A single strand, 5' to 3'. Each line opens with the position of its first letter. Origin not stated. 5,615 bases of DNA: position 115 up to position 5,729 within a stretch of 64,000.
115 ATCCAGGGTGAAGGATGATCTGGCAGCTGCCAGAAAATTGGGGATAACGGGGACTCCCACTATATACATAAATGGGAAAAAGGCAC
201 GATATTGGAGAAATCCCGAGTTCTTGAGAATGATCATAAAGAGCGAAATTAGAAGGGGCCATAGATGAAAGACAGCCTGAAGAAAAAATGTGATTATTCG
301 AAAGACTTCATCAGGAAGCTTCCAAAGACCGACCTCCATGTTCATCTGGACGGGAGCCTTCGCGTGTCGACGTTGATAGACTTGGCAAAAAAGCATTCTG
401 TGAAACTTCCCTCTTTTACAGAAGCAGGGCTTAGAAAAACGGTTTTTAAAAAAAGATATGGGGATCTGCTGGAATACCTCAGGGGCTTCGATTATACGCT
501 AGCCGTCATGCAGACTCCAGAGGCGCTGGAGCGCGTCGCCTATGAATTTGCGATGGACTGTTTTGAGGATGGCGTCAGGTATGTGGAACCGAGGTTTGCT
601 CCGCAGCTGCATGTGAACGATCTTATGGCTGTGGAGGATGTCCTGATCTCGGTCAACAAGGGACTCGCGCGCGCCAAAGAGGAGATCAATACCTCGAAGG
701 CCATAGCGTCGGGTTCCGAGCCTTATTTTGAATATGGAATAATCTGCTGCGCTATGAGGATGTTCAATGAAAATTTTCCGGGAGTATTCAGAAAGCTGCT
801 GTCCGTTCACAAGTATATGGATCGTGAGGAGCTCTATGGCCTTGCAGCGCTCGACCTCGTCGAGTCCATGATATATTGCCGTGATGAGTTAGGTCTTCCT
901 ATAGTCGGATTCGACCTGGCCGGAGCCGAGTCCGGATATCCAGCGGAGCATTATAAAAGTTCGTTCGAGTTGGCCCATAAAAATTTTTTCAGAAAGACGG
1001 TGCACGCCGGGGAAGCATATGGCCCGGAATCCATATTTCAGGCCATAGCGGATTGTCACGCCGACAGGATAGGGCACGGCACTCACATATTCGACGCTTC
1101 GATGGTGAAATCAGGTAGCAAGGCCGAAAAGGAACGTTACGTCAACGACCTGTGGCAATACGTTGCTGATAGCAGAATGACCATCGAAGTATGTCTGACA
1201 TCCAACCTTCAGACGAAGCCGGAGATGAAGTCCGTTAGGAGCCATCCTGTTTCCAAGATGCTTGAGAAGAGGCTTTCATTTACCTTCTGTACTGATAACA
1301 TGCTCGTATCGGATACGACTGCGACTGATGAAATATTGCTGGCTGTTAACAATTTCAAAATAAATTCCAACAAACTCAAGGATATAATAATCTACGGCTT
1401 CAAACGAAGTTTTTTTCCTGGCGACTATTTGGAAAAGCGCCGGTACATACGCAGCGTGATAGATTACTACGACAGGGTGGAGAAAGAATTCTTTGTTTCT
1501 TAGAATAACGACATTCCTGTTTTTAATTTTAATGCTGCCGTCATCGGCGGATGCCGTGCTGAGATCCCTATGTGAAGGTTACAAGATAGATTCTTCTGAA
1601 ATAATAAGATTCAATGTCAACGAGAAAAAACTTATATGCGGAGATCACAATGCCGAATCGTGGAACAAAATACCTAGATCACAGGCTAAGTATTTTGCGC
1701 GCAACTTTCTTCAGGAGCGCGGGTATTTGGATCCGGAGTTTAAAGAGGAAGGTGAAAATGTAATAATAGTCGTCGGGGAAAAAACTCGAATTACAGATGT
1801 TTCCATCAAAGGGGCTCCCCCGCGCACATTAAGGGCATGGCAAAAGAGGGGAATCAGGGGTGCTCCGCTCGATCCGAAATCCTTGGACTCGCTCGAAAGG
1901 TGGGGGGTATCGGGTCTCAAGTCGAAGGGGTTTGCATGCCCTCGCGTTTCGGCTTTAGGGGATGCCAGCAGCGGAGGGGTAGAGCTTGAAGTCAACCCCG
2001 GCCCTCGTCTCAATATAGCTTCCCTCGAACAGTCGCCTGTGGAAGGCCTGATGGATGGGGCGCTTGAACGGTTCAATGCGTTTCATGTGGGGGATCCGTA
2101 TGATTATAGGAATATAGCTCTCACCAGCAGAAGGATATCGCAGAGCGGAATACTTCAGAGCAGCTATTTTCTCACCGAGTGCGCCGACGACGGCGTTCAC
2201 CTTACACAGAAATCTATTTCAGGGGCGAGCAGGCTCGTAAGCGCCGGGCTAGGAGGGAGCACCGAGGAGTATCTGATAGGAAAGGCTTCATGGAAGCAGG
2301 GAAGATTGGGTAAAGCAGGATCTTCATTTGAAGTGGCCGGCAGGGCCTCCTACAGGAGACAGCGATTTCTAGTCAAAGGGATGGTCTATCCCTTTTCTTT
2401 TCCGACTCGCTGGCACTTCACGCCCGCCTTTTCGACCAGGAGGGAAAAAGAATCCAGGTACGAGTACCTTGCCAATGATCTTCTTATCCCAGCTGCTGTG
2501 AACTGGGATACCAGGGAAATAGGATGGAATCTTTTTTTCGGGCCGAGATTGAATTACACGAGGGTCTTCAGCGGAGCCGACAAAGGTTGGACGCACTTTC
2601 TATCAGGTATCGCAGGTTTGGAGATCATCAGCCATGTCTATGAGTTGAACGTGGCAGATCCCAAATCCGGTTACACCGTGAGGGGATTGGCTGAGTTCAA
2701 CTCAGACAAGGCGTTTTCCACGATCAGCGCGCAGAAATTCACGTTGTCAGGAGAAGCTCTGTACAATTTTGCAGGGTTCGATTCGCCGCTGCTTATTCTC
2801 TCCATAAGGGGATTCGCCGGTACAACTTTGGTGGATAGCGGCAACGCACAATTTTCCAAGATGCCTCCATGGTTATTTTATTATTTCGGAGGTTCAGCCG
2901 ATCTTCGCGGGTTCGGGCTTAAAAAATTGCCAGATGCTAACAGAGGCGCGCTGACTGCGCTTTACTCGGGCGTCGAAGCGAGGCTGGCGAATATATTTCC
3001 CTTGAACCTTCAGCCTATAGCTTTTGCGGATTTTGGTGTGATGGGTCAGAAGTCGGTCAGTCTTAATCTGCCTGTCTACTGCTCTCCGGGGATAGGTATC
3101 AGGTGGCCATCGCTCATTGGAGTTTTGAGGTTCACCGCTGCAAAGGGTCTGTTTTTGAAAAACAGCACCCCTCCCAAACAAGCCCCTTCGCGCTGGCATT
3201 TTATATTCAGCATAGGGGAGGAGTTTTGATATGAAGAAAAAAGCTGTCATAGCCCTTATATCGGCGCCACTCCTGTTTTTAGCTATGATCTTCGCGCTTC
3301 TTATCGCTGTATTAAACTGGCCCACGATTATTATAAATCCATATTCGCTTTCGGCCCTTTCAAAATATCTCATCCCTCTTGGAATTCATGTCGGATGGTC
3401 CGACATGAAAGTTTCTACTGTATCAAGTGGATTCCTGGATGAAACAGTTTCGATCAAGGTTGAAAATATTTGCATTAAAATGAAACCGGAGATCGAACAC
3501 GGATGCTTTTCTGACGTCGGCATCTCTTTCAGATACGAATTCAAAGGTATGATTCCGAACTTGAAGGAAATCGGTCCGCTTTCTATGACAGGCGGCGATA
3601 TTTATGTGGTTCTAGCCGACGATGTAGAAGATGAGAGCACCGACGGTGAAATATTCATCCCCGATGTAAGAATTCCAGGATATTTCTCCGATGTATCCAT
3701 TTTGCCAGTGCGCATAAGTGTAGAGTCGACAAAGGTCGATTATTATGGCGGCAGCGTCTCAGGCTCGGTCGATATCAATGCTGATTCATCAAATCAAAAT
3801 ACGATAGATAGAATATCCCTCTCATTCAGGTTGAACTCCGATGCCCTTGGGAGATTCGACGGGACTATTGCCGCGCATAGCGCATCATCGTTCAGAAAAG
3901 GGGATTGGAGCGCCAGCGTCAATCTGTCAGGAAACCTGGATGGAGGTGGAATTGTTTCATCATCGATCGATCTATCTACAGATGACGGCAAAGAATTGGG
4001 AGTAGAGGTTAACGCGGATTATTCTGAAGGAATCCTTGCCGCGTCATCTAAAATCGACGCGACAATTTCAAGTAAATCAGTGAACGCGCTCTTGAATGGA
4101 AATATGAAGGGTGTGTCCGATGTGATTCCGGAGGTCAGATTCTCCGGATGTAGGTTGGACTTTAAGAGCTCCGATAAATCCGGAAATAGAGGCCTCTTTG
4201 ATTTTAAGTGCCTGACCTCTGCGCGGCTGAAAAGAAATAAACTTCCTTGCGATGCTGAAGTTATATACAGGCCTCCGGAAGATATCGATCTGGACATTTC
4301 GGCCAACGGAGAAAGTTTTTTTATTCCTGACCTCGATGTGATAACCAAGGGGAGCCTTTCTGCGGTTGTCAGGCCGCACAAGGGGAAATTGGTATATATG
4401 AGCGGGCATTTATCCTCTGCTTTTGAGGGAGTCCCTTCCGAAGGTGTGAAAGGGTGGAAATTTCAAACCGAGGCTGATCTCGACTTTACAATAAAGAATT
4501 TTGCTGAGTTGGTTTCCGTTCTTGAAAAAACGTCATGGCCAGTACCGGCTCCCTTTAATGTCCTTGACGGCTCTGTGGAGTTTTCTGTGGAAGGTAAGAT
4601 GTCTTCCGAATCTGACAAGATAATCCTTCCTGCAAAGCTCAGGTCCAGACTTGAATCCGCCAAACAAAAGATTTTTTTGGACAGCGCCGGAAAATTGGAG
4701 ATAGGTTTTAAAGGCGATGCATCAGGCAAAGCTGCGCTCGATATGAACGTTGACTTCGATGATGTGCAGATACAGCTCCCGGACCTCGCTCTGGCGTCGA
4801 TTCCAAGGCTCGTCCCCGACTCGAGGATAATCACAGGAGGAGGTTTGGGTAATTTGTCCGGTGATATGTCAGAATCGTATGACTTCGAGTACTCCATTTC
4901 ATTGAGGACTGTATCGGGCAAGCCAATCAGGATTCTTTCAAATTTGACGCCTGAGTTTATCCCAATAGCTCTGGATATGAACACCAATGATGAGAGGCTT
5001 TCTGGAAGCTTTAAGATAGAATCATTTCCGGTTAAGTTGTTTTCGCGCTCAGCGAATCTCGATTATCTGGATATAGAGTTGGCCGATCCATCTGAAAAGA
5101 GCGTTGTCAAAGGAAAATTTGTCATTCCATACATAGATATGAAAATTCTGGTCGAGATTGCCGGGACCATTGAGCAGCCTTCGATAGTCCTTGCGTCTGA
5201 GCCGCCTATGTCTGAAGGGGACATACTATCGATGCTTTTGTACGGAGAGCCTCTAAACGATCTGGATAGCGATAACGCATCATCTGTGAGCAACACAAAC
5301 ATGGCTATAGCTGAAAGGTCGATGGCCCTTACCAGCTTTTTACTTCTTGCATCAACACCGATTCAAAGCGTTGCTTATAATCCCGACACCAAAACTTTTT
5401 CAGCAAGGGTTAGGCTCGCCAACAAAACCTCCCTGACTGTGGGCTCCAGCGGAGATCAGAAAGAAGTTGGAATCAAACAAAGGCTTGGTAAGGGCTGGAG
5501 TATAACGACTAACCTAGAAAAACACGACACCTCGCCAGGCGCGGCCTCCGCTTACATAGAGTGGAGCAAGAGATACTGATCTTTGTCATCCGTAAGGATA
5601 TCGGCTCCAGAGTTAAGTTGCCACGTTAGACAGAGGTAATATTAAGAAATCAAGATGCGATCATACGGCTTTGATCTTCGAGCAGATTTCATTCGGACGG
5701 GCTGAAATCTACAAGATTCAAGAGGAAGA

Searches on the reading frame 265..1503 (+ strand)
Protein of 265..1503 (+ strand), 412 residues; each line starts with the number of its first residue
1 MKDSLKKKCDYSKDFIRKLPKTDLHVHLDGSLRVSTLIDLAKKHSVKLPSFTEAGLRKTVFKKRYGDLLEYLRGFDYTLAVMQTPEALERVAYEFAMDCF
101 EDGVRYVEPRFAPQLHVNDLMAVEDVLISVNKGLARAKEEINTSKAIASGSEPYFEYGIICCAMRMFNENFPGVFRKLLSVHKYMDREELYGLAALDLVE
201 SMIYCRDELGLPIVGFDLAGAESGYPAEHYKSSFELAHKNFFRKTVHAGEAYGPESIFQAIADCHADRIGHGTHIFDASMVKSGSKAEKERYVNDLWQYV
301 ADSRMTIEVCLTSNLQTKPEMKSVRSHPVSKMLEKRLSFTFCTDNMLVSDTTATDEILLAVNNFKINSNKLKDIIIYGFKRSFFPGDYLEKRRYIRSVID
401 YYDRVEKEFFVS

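Call 72: search_protein_families(library=pfam, proteins=[window:265-1503:+], max_evalue=0.00001)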
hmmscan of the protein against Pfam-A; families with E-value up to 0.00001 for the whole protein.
window:265-1503:+ (412 aa): 1 family
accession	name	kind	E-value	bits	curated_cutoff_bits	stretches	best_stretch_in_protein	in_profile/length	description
PF00962.28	A_deaminase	-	3.9e-67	227.1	27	1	20-394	1-323/330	Adenosine deaminase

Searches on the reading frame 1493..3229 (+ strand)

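Call 72: search_protein_families(library=pfam, proteins=[window:1493-3229:+], max_evalue=0.00001)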
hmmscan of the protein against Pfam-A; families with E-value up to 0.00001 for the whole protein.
window:1493-3229:+ (578 aa): 1 family
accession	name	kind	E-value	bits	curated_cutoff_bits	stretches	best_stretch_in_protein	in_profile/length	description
PF01103.29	Omp85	-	2.6e-10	40.8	24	1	388-578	130-325/325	Omp85 superfamily domain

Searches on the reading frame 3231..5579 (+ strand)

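Call 72: search_protein_families(library=pfam, proteins=[window:3231-5579:+], max_evalue=0.00001)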
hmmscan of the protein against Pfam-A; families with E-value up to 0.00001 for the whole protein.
window:3231-5579:+ (782 aa): 1 family
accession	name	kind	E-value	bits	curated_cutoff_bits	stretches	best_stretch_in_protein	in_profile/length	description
PF04357.19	TamB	-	6.1e-11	42.6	22.4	1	634-782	222-381/381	TamB, inner membrane protein subunit of TAM complex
